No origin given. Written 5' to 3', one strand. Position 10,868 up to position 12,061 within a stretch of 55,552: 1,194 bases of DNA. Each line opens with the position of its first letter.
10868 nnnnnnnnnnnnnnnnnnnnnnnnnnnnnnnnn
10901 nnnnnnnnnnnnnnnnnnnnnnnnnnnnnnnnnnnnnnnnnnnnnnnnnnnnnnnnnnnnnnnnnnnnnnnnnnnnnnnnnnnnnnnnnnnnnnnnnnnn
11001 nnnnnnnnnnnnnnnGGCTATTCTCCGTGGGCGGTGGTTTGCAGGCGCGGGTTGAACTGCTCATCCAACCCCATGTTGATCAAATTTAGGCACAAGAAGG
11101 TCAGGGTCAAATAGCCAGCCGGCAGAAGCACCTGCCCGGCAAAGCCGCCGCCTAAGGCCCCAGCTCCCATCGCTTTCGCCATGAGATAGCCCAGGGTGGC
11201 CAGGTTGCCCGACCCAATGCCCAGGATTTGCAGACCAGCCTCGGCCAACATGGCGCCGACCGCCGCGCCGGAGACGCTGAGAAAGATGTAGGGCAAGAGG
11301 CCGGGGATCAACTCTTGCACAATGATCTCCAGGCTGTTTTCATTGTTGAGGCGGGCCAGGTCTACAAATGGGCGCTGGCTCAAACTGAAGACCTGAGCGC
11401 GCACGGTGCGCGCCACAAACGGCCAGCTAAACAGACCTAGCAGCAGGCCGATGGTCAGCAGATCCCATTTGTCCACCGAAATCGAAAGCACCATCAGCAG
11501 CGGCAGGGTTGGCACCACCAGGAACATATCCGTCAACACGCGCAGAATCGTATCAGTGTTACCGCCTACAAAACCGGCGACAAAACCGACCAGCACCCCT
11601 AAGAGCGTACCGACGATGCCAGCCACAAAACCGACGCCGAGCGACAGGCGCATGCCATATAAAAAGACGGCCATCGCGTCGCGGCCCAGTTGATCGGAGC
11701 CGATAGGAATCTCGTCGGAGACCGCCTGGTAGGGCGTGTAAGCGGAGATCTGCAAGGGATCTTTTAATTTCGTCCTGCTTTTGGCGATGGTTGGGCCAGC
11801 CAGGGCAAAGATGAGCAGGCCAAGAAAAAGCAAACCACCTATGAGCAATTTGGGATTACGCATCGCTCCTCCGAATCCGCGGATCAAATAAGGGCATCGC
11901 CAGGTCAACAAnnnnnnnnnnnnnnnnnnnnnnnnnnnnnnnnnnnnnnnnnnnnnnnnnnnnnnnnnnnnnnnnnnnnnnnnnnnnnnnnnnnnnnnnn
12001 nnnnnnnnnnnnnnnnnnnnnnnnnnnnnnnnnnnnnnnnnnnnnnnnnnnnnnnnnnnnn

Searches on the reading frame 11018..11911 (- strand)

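Call 14: search_protein_families(library=pfam, proteins=[window:11018-11911:-], max_evalue=0.001)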
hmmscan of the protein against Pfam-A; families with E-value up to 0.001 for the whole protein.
window:11018-11911:- (297 aa): 1 family
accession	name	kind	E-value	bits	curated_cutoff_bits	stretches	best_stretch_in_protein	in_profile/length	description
PF00528.27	BPD_transp_1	-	1.2e-16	61.4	26.4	1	105-290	1-182/184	Binding-protein-dependent transport system inner membrane component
